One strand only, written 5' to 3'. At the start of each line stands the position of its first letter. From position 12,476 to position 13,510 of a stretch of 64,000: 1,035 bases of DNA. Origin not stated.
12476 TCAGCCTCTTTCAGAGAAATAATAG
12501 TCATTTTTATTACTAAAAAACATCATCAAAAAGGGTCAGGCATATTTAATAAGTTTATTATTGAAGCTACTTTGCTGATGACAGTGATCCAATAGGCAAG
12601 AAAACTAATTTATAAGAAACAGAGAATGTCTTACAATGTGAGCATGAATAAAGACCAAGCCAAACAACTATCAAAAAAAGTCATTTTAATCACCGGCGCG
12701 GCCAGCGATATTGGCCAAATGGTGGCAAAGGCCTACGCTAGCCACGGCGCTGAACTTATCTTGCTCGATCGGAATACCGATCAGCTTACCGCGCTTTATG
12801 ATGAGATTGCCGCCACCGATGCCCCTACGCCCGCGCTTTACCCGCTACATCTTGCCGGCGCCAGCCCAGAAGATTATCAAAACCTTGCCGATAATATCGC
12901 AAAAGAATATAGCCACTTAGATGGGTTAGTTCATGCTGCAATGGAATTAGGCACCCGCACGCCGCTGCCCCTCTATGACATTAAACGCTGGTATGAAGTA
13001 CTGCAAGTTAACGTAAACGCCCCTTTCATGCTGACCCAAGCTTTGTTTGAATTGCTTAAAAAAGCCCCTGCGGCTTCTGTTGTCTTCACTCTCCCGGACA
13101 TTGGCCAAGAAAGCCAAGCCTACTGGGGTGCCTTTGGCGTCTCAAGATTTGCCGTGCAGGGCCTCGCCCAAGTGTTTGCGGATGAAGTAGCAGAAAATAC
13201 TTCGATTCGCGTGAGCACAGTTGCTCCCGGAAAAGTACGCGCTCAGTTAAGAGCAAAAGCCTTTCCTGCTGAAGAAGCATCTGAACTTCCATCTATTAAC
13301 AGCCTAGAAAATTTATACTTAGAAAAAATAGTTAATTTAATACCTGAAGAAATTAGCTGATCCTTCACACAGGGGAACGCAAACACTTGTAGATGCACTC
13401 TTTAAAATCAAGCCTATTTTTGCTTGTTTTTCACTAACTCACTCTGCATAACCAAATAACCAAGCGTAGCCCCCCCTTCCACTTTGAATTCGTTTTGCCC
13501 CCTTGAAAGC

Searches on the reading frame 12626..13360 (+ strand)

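Call 65: search_protein_families(library=pfam, proteins=[window:12626-13360:+], max_evalue=0.01)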
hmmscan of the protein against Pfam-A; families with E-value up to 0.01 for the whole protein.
window:12626-13360:+ (244 aa): 5 families
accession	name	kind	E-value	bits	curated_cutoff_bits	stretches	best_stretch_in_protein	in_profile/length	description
PF00106.31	adh_short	-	3e-34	118.7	26.6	1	18-215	1-193/195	short chain dehydrogenase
PF13561.12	adh_short_C2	-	5.2e-23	82.3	27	1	24-213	1-184/236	Enoyl-(Acyl carrier protein) reductase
PF08659.16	KR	-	8e-08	32.8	22.6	1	20-140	3-123/180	KR domain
PF23441.1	SDR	-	0.0002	21.3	27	1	12-209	2-199/258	SDR-like rossmann domain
PF01370.27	Epimerase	-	0.002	18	20.9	1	20-109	1-75/240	NAD dependent epimerase/dehydratase family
